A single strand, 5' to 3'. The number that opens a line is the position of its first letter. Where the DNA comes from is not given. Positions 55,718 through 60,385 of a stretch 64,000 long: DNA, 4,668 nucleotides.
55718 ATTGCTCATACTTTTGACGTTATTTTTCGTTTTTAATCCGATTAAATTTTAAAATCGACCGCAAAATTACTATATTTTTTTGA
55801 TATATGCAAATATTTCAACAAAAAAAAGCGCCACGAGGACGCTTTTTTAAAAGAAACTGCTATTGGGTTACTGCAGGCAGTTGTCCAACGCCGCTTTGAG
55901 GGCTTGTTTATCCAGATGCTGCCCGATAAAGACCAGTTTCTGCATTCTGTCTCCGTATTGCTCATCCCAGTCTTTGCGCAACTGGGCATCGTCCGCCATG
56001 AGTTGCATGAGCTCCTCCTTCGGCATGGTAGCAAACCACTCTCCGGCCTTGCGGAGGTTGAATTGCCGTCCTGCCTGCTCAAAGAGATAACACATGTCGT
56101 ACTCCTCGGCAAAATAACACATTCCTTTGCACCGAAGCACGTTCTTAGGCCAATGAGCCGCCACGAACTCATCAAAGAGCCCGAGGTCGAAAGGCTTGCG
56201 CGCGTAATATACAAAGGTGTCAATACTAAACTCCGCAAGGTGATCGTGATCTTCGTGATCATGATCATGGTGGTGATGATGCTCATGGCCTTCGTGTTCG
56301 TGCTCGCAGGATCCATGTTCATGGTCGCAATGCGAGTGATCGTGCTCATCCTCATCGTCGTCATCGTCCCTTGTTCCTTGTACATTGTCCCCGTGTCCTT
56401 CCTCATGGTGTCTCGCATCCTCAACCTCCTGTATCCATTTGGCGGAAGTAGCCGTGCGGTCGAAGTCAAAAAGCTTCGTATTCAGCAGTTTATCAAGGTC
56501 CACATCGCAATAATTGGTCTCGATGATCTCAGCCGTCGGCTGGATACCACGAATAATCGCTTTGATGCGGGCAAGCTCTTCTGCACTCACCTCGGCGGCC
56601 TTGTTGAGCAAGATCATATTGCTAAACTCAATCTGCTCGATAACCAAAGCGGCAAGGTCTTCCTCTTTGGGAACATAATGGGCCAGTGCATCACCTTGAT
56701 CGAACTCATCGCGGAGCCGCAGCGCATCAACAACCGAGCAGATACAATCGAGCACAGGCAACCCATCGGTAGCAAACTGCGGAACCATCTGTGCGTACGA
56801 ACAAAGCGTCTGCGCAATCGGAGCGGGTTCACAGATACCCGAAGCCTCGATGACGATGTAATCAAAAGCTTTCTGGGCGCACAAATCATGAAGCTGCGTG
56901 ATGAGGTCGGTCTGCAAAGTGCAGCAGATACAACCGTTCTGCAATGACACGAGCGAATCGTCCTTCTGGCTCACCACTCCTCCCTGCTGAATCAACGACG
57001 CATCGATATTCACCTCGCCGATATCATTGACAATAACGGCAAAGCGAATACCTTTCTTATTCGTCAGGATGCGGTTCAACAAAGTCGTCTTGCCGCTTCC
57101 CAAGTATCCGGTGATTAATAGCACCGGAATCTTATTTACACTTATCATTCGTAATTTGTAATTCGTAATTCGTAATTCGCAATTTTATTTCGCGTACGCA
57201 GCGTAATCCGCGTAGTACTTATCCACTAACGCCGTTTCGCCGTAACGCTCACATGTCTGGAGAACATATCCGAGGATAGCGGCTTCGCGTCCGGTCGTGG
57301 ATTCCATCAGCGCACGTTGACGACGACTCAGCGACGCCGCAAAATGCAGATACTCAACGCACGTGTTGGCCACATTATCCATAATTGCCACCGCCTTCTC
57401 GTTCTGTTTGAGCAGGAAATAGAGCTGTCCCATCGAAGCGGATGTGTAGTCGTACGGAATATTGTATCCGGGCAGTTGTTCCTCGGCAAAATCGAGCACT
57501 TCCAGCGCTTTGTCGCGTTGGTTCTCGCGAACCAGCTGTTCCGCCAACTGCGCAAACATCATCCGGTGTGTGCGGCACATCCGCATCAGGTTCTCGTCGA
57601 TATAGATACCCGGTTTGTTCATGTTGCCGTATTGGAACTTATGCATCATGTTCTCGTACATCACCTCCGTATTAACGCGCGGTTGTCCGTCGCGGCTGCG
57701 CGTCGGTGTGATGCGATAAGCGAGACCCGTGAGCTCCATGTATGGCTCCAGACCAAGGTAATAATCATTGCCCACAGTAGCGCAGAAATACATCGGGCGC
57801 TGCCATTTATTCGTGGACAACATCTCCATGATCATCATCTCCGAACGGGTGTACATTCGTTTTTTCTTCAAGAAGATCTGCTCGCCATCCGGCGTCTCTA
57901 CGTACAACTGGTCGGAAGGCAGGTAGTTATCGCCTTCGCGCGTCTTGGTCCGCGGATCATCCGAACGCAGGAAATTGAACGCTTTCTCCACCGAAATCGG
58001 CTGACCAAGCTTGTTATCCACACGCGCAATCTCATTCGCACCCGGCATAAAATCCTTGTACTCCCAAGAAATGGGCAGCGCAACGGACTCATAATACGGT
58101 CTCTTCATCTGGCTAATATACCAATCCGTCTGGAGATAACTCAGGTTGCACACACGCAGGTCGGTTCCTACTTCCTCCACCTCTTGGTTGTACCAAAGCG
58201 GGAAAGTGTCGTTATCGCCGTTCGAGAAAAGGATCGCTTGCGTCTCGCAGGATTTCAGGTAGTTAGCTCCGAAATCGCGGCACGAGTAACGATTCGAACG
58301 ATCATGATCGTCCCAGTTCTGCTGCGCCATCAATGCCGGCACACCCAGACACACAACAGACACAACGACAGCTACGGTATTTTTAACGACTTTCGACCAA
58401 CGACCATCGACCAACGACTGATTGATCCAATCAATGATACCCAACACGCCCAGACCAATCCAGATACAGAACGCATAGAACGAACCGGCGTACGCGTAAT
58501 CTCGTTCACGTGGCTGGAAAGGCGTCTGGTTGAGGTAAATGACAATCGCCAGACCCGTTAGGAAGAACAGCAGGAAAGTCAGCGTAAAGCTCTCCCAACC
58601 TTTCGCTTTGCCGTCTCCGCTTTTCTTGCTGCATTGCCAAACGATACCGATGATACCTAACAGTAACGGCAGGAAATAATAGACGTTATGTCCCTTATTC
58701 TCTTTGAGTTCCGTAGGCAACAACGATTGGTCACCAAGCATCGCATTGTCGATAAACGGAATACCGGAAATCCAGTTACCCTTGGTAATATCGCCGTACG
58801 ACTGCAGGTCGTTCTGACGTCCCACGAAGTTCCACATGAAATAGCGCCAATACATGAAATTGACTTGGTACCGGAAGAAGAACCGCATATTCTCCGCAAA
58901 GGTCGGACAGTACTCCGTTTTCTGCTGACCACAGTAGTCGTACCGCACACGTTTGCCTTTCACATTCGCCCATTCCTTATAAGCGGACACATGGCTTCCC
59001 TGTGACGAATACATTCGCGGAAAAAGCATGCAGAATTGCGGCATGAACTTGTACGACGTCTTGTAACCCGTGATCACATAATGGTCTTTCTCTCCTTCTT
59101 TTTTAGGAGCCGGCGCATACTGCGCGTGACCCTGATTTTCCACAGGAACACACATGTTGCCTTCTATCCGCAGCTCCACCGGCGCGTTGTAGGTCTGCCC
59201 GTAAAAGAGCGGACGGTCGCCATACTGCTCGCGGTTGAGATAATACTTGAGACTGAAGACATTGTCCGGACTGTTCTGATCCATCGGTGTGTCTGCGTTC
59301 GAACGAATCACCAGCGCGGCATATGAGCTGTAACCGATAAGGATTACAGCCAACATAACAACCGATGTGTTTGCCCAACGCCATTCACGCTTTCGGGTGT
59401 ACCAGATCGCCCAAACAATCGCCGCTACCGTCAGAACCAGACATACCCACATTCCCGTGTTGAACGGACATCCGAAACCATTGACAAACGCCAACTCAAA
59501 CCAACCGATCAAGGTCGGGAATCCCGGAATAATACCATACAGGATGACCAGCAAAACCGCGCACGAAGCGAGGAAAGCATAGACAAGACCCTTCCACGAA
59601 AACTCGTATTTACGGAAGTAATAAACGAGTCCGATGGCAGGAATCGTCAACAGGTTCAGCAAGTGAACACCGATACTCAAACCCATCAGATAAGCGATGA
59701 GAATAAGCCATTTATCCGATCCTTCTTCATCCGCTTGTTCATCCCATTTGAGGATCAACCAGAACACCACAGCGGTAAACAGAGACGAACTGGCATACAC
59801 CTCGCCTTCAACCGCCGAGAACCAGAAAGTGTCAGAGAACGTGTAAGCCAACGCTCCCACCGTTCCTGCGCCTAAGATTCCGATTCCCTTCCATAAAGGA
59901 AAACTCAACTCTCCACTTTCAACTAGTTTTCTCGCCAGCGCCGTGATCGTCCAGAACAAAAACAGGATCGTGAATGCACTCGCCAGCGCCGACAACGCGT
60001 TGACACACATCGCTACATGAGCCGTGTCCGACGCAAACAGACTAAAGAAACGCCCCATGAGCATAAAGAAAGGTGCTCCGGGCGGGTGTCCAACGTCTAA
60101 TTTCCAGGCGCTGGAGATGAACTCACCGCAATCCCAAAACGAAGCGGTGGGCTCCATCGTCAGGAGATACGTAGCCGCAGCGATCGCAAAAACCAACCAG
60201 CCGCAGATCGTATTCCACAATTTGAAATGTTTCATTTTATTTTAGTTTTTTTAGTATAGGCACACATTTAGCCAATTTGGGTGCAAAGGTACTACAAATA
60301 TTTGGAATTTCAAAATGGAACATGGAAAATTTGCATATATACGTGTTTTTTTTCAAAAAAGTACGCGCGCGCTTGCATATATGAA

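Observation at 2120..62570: Dispersed families of 7-8 bp short tandem repeat arrays at gene junctions and in-frame inside genes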

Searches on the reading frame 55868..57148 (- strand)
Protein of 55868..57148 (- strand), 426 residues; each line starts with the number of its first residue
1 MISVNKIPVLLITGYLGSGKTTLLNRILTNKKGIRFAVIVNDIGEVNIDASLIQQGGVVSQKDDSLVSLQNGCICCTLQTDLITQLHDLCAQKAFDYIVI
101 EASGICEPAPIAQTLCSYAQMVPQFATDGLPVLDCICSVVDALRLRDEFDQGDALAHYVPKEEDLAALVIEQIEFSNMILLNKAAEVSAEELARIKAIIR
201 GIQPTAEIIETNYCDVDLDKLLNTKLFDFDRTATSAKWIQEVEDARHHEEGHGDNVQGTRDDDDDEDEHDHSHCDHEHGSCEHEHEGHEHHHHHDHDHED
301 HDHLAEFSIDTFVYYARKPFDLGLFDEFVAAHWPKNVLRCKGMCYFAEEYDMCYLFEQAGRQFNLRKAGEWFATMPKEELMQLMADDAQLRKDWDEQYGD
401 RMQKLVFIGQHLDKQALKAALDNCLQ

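Call 58: search_protein_families(library=pfam, proteins=[window:55868-57148:-])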
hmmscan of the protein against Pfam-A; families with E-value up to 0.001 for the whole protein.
window:55868-57148:- (426 aa): 2 families
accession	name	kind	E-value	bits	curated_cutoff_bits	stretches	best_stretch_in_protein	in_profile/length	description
PF02492.25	cobW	-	6.4e-47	159.9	20.7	1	8-209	1-179/180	CobW/HypB/UreG, nucleotide-binding domain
PF07683.19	CobW_C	-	5e-24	84.4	22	1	309-425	1-94/94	Cobalamin synthesis protein cobW C-terminal domain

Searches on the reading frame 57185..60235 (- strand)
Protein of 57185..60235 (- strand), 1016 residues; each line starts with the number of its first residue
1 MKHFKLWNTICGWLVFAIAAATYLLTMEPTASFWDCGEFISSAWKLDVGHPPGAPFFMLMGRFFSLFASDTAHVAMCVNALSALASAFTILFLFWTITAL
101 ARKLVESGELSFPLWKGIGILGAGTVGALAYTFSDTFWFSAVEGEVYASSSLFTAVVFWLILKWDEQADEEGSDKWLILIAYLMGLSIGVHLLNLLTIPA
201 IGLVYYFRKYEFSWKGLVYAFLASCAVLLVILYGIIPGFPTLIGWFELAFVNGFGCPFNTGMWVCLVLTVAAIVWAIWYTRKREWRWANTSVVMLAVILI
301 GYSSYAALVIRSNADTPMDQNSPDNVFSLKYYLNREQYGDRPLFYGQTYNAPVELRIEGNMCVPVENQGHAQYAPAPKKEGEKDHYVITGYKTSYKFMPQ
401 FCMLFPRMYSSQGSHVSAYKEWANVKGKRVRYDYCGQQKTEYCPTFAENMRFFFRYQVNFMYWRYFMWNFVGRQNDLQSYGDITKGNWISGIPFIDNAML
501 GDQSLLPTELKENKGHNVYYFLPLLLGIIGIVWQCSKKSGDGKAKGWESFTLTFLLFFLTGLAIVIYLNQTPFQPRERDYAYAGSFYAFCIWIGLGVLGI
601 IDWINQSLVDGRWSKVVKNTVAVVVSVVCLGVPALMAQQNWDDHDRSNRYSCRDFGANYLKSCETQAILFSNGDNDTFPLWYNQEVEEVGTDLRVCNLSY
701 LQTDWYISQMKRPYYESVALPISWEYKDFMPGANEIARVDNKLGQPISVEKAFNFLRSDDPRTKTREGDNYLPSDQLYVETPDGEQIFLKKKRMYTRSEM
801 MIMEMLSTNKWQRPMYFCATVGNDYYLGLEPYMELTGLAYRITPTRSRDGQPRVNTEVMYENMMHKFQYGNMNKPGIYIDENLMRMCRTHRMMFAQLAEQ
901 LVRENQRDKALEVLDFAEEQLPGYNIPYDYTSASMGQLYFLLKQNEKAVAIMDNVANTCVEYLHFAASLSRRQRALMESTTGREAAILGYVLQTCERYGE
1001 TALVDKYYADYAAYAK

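Call 7: search_protein_families(library=pfam, proteins=[window:57185-60235:-])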
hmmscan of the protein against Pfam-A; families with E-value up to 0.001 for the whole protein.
window:57185-60235:- (1016 aa): 1 family
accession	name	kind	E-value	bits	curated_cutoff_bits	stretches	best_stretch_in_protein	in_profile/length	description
PF11028.14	TMEM260-like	-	2e-76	256.2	24.2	1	35-211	1-176/179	Protein O-mannosyl-transferase TMEM260-like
